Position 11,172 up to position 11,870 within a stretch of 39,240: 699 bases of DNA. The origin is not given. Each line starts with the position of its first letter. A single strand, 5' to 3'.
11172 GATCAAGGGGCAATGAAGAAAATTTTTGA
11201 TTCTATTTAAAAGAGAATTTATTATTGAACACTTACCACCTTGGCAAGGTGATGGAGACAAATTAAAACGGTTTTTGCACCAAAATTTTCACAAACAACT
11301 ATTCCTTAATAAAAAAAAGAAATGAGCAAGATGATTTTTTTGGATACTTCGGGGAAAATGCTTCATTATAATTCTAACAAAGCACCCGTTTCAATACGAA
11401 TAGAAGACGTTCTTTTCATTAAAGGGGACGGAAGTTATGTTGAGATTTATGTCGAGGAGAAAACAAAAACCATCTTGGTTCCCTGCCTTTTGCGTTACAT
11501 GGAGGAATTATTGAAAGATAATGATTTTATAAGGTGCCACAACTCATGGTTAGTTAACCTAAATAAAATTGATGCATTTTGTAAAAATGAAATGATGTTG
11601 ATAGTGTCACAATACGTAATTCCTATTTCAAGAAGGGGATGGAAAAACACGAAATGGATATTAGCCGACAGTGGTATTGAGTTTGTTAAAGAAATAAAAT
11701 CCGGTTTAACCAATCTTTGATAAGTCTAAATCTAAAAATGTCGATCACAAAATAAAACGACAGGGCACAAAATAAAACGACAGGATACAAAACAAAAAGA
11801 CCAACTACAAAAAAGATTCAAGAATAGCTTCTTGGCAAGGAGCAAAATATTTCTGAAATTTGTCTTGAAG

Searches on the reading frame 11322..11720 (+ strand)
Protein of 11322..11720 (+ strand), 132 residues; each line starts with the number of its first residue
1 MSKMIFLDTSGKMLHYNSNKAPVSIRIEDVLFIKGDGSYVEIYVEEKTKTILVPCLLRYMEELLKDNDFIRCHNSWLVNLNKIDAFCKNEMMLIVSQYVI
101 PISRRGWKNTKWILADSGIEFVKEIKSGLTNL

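Call 7: search_protein_families(library=pfam, proteins=[window:11322-11720:+], max_evalue=0.01)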
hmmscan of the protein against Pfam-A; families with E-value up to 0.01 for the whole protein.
window:11322-11720:+ (132 aa): 1 family
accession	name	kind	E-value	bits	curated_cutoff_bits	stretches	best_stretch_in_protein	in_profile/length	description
PF04397.21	LytTR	-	7.4e-17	61.8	22.6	1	24-111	5-94/98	LytTr DNA-binding domain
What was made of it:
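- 11322..11720 (+): Stand-alone LytTR-domain regulator (132 aa, no receiver domain). It is the proposed trans-acting factor for both arrays. Pfam PF04397, E = 7e-17 (call 7).
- On LytTR-family operator (direct-repeat binding site of a LytTR-domain regulator): Pfam PF04397, E = 7e-17 for 11322-11720 (call 7).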

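Call 13: find_encoding_contigs(protein=window:11322-11720:+, flank=3000, max_places=8)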
Protein window:11322-11720:+ (132 aa): 23 contigs read that carry it; 8 places shown.
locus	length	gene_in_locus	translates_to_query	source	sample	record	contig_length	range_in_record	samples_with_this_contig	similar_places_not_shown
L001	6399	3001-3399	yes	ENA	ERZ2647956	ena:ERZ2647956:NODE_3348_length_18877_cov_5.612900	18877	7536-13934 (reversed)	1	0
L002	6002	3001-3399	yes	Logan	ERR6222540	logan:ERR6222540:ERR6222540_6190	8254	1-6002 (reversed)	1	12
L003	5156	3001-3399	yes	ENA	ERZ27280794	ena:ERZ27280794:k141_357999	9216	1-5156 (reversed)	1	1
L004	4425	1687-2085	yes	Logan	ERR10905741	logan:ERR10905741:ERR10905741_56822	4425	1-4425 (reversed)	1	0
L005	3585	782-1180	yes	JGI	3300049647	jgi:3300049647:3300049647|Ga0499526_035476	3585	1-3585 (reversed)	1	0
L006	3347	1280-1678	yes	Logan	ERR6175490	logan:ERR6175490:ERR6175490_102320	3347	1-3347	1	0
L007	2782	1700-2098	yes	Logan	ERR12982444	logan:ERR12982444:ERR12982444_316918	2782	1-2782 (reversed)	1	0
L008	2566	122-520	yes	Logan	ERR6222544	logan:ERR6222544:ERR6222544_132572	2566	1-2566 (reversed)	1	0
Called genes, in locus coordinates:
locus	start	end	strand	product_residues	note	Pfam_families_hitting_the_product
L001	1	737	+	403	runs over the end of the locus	-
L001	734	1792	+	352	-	PF00326:Peptidase_S9 (faint), PF12146:Hydrolase_4 (faint)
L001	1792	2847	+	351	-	PF00150:Cellulase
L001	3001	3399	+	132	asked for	PF04397:LytTR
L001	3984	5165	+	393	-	PF13970:DUF4221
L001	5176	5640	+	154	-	-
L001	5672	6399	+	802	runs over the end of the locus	PF01835:MG2 (faint)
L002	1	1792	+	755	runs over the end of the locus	PF00326:Peptidase_S9 (faint), PF12146:Hydrolase_4 (faint)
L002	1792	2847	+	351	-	PF00150:Cellulase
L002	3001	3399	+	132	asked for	PF04397:LytTR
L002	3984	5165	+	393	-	PF13970:DUF4221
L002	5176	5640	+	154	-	-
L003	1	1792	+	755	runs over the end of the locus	PF00326:Peptidase_S9 (faint), PF12146:Hydrolase_4 (faint)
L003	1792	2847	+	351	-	PF00150:Cellulase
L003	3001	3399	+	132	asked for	PF04397:LytTR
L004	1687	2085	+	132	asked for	PF04397:LytTR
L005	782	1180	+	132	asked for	PF04397:LytTR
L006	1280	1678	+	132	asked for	PF04397:LytTR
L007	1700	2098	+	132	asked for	PF04397:LytTR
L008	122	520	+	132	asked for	PF04397:LytTR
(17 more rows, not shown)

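Call 23: find_homologous_proteins(query=window:11322-11720:+, max_evalue=0.00001)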
Query window:11322-11720:+ (132 aa): 3 proteins with E <= 0.00001 among 7 candidates.
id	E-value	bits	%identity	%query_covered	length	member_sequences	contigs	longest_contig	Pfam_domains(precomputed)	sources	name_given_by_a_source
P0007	8.5e-81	286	100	98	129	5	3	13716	PF04397.22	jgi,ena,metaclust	metaclust:\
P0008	7.7e-53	196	75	93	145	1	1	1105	PF04397.22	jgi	jgi:DNA-binding LytR/AlgR family response regulator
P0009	2.2e-38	149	50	93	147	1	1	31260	PF04397.22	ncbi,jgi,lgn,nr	ncbi:MAG: LytTR family transcriptional regulator DNA-binding domain-containing protein [Ignavibacter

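Call 24: find_encoding_contigs(protein=P0009, flank=6000, max_places=3)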
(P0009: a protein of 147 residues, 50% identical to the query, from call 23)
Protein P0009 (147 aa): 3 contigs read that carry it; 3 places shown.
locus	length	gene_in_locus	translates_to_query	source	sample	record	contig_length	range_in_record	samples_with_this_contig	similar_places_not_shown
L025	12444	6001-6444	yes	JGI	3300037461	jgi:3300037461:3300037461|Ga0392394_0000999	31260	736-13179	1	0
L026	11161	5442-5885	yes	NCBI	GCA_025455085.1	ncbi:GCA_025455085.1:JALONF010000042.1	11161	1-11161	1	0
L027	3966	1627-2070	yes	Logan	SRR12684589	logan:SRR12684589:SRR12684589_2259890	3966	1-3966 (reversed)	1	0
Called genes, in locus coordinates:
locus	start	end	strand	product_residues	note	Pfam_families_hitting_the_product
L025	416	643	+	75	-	-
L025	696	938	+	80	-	-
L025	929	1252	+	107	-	PF05016:ParE_toxin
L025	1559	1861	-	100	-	-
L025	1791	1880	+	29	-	-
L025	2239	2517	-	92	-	-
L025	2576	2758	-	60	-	-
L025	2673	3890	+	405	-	PF10502:Peptidase_S26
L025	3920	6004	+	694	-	PF04932:Wzy_C, PF07719:TPR_2 (faint), PF13424:TPR_12 (faint), PF13181:TPR_8 (faint)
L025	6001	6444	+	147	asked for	PF04397:LytTR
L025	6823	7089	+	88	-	-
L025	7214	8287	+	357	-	PF15869:TolB_like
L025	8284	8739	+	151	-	-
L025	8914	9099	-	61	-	-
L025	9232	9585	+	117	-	PF04397:LytTR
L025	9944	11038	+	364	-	PF15869:TolB_like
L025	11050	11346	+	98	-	-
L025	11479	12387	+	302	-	-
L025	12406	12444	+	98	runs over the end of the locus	-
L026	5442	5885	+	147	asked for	PF04397:LytTR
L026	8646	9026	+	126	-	PF04397:LytTR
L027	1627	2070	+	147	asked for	PF04397:LytTR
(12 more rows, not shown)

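Call 30: find_related_loci(query=A4, collection=genome_contigs, flank=4000)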
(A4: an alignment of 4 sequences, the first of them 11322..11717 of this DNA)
Query A4 (132 aa) in genome_contigs; peptide patterns used: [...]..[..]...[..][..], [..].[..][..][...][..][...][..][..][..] (x = any residue, [..] = any of these).
52 stretches matched a pattern; 7 encode a relative of the query (tblastn E <= 1e-3); 6 distinct loci.
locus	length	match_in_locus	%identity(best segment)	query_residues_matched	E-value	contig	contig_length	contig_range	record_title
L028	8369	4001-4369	50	10-132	5e-44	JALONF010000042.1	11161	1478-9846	MAG: Ignavibacteriaceae bacterium isolate Prado070 scaffold_9699, whole genome shotgun sequence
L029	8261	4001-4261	33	29-114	4e-12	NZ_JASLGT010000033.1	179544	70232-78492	MAG: Niabella sp. isolate SHSU.bins.483 k141_4691444, whole genome shotgun sequence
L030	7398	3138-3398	34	14-104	6e-11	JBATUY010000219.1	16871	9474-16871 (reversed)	MAG: Pricia sp. isolate MFD12122_ilm_asm_bin36 k127_94814, whole genome shotgun sequence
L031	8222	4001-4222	35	27-104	6e-11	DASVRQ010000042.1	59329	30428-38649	MAG TPA_asm: Flavobacterium sp. isolate SMAG_U3240 k141_1094865, whole genome shotgun sequence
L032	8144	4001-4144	43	57-105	7e-9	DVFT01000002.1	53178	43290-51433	MAG TPA_asm: Candidatus Limivivens merdigallinarum isolate ChiSjej3B21-11622 ChiSjej3B21M5__C2524_L53178_SRR6323095, who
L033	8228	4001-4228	28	25-104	2e-7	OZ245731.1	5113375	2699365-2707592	MAG: Cyclobacteriaceae bacterium isolate c04440b6-e4cc-4667-afd6-d848bae0ad66 genome assembly, chromosome: 1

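Call 32: find_related_loci(query=A4, collection=metagenome_contigs, flank=4000)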
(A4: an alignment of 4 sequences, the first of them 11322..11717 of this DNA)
Query A4 (132 aa) in metagenome_contigs; peptide patterns used: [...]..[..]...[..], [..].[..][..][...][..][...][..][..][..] (x = any residue, [..] = any of these).
217 stretches matched a pattern; 12 encode a relative of the query (tblastn E <= 1e-3); 12 distinct loci.
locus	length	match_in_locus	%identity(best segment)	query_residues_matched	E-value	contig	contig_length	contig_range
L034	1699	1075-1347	30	4-104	5e-9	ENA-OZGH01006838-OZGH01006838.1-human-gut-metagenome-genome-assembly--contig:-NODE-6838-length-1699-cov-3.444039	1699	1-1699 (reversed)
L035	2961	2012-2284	30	4-104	5e-9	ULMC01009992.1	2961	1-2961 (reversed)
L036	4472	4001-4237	33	25-104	9e-9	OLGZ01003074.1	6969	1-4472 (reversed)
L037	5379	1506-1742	30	25-104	1e-8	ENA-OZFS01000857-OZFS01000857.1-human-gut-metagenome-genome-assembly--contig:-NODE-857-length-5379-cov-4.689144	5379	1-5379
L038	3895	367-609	28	23-104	1e-8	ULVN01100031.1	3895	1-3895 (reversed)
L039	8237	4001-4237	29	25-104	2e-8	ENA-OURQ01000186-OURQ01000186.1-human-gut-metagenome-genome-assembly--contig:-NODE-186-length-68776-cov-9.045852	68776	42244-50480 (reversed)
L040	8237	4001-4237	29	25-104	2e-8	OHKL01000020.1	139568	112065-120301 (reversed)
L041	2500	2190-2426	29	25-104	2e-8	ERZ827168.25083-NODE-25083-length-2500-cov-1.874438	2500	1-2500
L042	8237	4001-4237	29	25-104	2e-8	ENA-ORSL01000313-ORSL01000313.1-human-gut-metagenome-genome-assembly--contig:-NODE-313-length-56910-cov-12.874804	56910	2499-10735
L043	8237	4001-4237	29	25-104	2e-8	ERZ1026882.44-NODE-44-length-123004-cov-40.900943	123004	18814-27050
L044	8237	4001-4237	29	25-104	3e-8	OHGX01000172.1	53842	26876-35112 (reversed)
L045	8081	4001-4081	56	57-83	2e-5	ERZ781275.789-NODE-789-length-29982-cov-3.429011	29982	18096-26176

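Call 33: find_homologous_proteins(query=A4, max_evalue=0.000001)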
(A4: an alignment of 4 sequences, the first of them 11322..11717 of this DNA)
Query A4 (4 sequences) (132 aa, profile of the alignment): 29 proteins with E <= 0.000001 among 792 candidates.
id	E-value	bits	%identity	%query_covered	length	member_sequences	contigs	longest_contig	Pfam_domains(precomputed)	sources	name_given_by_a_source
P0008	6.8e-68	245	75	93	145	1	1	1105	PF04397.22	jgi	jgi:DNA-binding LytR/AlgR family response regulator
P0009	1.7e-64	234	50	93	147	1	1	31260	PF04397.22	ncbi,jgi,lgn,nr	ncbi:MAG: LytTR family transcriptional regulator DNA-binding domain-containing protein [Ignavibacter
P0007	9.8e-64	231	100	98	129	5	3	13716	PF04397.22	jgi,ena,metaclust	metaclust:\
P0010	1.9e-50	188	61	94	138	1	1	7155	PF04397.22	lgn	-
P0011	3.7e-42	161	32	73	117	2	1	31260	PF04397.22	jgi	jgi:DNA-binding LytR/AlgR family response regulator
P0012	5.3e-39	151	28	79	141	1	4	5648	PF04397.22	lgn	-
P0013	1.6e-38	150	27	90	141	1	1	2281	PF04397.22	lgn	-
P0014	2.4e-37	146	43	95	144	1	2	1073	PF04397.22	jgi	-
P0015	9.5e-37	144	29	91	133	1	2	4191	PF04397.22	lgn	-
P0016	5.3e-33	132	34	84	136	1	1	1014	PF04397.22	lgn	-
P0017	5.3e-22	96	45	67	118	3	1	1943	PF04397.22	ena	-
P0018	1.7e-21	94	34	89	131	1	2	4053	PF04397.22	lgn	-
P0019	9.5e-14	69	39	64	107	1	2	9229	PF04397.22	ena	-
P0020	1.2e-11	63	35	65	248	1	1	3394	PF04397.22,PF00072.31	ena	-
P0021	2.1e-10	59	42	59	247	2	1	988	PF04397.22,PF00072.31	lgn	-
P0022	1.2e-9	56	31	81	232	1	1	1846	PF04397.22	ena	-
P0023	8.5e-9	53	35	61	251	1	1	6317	PF04397.22,PF00072.31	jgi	jgi:two-component system, LytTR family, response regulator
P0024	1.6e-8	52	35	67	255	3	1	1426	PF04397.22,PF00072.31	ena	-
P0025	2.1e-8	52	31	61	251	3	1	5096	PF04397.22,PF00072.31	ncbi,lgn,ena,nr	ncbi:MAG: response regulator transcription factor [Chitinophagaceae bacterium]|nr:response regulator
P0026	3.1e-8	52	35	61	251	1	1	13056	PF04397.22,PF00072.31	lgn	-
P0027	4.6e-8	51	28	61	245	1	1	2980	PF04397.22,PF00072.31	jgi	jgi:two-component system LytT family response regulator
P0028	4.9e-8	51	36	46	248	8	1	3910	PF04397.22,PF00072.31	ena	-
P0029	1.3e-7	49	28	61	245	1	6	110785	PF04397.22,PF00072.31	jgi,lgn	jgi:two-component system LytT family response regulator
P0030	2.2e-7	49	34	61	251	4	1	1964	PF04397.22,PF00072.31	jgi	jgi:two-component system, LytTR family, response regulator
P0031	2.4e-7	49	31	67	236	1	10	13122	PF04397.22,PF00072.31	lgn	-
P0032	2.7e-7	48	36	67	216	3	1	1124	PF04397.22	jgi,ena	-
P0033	5.4e-7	48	34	61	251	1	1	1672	PF04397.22,PF00072.31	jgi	jgi:two-component system LytT family response regulator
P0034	5.7e-7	47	34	61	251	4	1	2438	PF04397.22,PF00072.31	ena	-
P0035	9.4e-7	47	36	59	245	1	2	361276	PF04397.22,PF00072.31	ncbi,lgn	-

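Call 34: find_encoding_contigs(protein=P0010, flank=5000, max_places=2)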
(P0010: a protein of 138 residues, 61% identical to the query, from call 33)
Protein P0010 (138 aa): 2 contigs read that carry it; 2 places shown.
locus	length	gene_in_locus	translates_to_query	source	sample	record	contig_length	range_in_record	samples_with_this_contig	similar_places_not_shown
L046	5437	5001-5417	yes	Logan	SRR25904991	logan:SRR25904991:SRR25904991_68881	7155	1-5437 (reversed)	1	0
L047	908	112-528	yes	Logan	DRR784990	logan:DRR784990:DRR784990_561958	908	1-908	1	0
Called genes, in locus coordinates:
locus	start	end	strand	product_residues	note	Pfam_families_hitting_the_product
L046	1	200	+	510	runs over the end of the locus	PF00535:Glycos_transf_2, PF13641:Glyco_tranf_2_3, PF13506:Glyco_transf_21, PF13632:Glyco_trans_2_3, PF03552:Cellulose_synt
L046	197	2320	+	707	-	PF20434:BD-FAE (faint), PF12146:Hydrolase_4 (faint)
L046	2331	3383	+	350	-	PF00150:Cellulase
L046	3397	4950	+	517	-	PF02366:PMT, PF13231:PMT_2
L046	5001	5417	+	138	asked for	PF04397:LytTR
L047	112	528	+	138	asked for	PF04397:LytTR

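Call 35: find_encoding_contigs(protein=P0012, flank=5000, max_places=2)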
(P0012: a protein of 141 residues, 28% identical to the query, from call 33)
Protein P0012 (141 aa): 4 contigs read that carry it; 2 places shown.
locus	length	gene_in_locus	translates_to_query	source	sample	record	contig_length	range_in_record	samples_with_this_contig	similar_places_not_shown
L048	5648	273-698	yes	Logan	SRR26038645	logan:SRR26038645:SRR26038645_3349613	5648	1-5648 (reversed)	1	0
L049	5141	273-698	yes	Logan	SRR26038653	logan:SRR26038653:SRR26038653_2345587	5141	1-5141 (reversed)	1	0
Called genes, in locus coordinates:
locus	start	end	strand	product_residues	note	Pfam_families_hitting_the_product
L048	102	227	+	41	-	-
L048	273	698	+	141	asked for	PF04397:LytTR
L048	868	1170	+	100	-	-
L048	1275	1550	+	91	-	-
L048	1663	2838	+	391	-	PF16287:DUF4933 (weak), PF17170:DUF5128, PF16288:DUF4934, PF16287:DUF4933 (weak)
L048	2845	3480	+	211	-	-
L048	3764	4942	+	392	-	PF10502:Peptidase_S26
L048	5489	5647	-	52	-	?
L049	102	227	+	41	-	-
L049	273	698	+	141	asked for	PF04397:LytTR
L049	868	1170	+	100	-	-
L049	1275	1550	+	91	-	-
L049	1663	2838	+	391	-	PF16287:DUF4933 (weak), PF17170:DUF5128, PF16288:DUF4934, PF16287:DUF4933 (weak)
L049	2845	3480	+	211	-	-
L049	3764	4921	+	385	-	PF10502:Peptidase_S26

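Call 36: find_encoding_contigs(protein=P0015, flank=5000, max_places=2)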
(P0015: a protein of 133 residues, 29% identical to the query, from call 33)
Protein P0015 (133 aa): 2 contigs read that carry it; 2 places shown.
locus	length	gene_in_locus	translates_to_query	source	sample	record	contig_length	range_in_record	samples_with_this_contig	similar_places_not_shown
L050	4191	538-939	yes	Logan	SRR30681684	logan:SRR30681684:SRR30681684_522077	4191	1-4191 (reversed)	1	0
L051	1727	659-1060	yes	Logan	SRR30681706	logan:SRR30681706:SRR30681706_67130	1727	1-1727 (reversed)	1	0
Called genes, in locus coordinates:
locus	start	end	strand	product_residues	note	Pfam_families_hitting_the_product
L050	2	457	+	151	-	?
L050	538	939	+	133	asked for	PF04397:LytTR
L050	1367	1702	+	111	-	-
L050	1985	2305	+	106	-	-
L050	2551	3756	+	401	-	PF16287:DUF4933, PF17170:DUF5128, PF16288:DUF4934 (weak)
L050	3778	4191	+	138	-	?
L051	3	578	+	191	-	?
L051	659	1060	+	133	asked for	PF04397:LytTR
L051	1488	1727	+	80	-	?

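Call 37: find_encoding_contigs(protein=P0018, flank=5000, max_places=2)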
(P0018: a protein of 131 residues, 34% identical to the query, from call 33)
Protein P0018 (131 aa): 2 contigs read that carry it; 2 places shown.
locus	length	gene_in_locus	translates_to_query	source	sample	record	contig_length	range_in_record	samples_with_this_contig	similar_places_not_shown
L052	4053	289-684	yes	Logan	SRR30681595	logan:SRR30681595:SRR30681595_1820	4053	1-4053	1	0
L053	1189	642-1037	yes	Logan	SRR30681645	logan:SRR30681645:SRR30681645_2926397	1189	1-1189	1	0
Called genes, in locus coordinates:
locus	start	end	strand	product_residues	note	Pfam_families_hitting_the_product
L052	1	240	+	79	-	?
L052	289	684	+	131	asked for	PF04397:LytTR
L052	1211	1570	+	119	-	-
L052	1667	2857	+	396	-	PF17170:DUF5128, PF16288:DUF4934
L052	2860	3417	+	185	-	-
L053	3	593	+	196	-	?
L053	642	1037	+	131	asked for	PF04397:LytTR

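Call 48: search_protein_families(library=ncbifam, proteins=[window:11322-11720:+, L025:6823-7089:+], max_evalue=0.01)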
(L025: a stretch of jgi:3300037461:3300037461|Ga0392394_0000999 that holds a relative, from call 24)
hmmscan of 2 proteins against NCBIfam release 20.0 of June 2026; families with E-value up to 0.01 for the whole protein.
window:11322-11720:+ (132 aa): 2 families
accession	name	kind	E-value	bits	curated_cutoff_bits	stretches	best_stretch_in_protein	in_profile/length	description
NF008677.0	PRK11697.1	equivalog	6.2e-06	25.7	246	1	24-111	146-232/238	two-component system response regulator BtsR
NF046049.1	quorum_RR_AgrA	equivalog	0.0011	18.6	400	1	21-91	150-218/238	quorum-sensing response regulator AgrA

L025:6823-7089:+ (88 aa): 0 families

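Call 57: find_encoding_contigs(protein=P0019, flank=5000, max_places=2)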
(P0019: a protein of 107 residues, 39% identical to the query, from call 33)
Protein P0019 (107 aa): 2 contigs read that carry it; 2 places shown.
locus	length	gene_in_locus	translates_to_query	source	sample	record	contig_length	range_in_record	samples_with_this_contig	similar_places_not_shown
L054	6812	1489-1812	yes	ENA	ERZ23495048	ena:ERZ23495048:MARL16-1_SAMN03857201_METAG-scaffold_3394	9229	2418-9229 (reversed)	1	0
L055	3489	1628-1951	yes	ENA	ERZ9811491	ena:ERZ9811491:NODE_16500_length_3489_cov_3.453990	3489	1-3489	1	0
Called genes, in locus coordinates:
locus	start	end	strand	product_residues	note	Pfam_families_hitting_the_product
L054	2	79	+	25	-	?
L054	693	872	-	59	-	-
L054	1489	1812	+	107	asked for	PF04397:LytTR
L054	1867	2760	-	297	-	-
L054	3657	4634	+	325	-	PF15869:TolB_like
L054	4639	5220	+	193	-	-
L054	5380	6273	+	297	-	PF10502:Peptidase_S26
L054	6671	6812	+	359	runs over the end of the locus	PF25973:BSH_CzcB (faint), PF25917:BSH_RND (weak)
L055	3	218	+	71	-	?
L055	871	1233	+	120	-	PF04397:LytTR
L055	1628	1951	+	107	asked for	PF04397:LytTR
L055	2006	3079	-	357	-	-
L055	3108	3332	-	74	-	-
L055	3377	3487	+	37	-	?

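Call 58: find_encoding_contigs(protein=P0013, flank=3000, max_places=1)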
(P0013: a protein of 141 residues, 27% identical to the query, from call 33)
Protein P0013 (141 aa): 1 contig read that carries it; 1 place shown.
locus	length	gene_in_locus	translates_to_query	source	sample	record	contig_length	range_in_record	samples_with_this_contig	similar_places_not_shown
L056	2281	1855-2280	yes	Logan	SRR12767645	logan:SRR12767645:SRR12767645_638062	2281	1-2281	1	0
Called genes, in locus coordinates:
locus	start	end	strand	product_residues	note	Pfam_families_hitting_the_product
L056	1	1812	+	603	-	?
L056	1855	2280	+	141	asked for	PF04397:LytTR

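Call 63: search_solved_structures(query=window:11322-11717:+, max_evalue=0.01)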
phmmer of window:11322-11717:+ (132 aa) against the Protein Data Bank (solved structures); distinct sequences matched with E-value up to 0.01: 2.
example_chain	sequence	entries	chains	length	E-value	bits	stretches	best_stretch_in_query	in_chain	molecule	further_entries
3d6w_A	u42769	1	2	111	0.00035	23.7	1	27-88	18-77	Methyl-accepting/DNA response regulator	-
3bs1_A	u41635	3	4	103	0.0095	19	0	19-92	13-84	Accessory gene regulator protein A | Accessory gene regulator A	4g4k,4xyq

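Call 75: search_protein_representatives(alignment_id=A6)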
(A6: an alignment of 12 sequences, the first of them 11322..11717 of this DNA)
Query: 12 sequences, 139 profile positions. Proteins with E-value up to 0.001 (for the whole library): 39325; up to 1e-10: 4735; up to 1e-30: 8. The best 150 are listed.
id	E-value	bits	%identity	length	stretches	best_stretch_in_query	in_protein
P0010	1.7e-53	196.4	-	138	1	4-136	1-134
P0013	3.6e-52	192.1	-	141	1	1-139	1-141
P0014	4.0e-48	179.0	-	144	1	9-138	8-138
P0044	4.0e-35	136.9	-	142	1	11-138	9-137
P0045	5.7e-34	133.1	-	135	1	2-128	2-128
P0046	2.6e-33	131.0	-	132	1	10-135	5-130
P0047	1.0e-31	125.8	-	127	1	1-125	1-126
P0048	9.1e-31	122.8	-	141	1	13-132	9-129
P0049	1.2e-30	122.4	-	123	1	1-121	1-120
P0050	1.4e-30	122.2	-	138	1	2-132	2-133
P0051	2.3e-30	121.4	-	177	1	11-130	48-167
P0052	2.9e-30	121.1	-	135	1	1-130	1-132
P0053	1.2e-29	119.1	-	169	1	14-130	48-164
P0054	2.3e-28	115.0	-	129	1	1-117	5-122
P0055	3.4e-28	114.4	-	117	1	18-127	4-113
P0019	1.6e-21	92.8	-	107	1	15-112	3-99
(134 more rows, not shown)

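Call 82: predict_structure(alignment_id=A6)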
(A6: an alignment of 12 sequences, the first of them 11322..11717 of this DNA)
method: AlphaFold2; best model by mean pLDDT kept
length: 132 residues; sequences in the alignment: 12
mean_pLDDT: 91.5   pTM: 0.85
mean pLDDT of the five models: 91.5, 91.2, 90.5, 89.6, 88.7
residues with pLDDT >= 90: 107; 70-90: 22; 50-70: 1; < 50: 2
segments of 3 or more residues with pLDDT < 50: none
pLDDT, mean of each block of 10 residues (from residue 1): 79 89 93 94 91 92 95 95 95 95 94 94 86 75
secondary structure, 60 per line:
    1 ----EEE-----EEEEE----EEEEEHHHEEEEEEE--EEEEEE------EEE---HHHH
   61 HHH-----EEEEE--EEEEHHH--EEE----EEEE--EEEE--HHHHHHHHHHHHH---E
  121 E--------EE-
elements in order: E5-7 E13-17 E22-26 E30-36 E39-44 E51-53 H57-63 E69-73 E76-79 E85-87 E92-95 E98-101 H104-116
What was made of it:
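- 11322..11720 (+): AlphaFold model pLDDT 91.5 (call 82).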

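Call 84: fold_search(model_id=the predicted structure, library=pdb)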
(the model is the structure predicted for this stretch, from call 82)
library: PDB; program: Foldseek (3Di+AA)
matches with E <= 10: 682; with E <= 0.001: 13
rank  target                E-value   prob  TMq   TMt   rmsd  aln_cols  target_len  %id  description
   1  4cbv_C                1.1e-05  1.00  0.64  0.36   3.1       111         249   22  X-ray structure of full-length ComE from Streptococcus pneumoniae. (released 2014-02-12)
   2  4cbv_E                1.4e-05  1.00  0.65  0.37   3.4       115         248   21  X-ray structure of full-length ComE from Streptococcus pneumoniae. (released 2014-02-12)
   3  4g4k_B                1.6e-05  1.00  0.63  0.81   2.2       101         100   19  Structure of the Staphylococcus aureus AgrA LytTR Domain (released 2012-12-19)
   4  4g4k_A                2.1e-05  1.00  0.62  0.82   2.0       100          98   19  Structure of the Staphylococcus aureus AgrA LytTR Domain (released 2012-12-19)
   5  3d6w_B                2.1e-05  1.00  0.64  0.76   2.6       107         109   21  LytTr DNA-binding domain of putative methyl-accepting/DNA response regulator from Bacillus cereus. (released 2008-07-15)
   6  4cbv_D                2.2e-05  1.00  0.63  0.36   3.2       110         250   22  X-ray structure of full-length ComE from Streptococcus pneumoniae. (released 2014-02-12)
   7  4cbv_F                2.2e-05  1.00  0.64  0.36   5.0       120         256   21  X-ray structure of full-length ComE from Streptococcus pneumoniae. (released 2014-02-12)
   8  4xqj_A                2.6e-05  1.00  0.63  0.82   2.0       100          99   19  Crystal structure of AgrA LytTR domain in complex with promoters (released 2016-04-06)
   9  3d6w_A                2.8e-05  1.00  0.65  0.78   2.4       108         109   23  LytTr DNA-binding domain of putative methyl-accepting/DNA response regulator from Bacillus cereus. (released 2008-07-15)
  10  4xqj_D                3.1e-05  1.00  0.63  0.83   2.0       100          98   19  Crystal structure of AgrA LytTR domain in complex with promoters (released 2016-04-06)
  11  4cbv_A                3.1e-05  1.00  0.64  0.36   3.2       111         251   22  X-ray structure of full-length ComE from Streptococcus pneumoniae. (released 2014-02-12)
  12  4xqn_A                3.9e-05  1.00  0.62  0.83   2.0        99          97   19  Crystal structure of AgrA LytTR domain in complex with promoters (released 2016-04-06)
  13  3bs1_A                5.8e-05  1.00  0.65  0.81   2.6       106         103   20  Structure of the Staphylococcus aureus AgrA LytTR Domain Bound to DNA Reveals a Beta Fold with a Novel Mode of Binding (released 2008-04-08)
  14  4z2n                  8.6e-02  0.47  0.31  0.20   8.3       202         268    8  Crystal structure of human FACT SPT16 middle domain (released 2016-03-09)
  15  5umu_B                9.1e-02  0.41  0.31  0.20   8.6       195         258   10  Crystal structure of the middle double PH domain of human FACT complex subunit SPT16 (released 2018-01-31)
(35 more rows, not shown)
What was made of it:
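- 11322..11720 (+): Foldseek matches ComE and AgrA LytTR domains, TM 0.81-0.83 normalised to the AgrA LytTR-domain targets, rmsd 2.0 A (call 84).
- On LytTR-family operator (direct-repeat binding site of a LytTR-domain regulator): The model matches AgrA and ComE LytTR domains (calls 82, 84).
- The protein has the LytTR fold (calls 7, 63, 82, 84).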
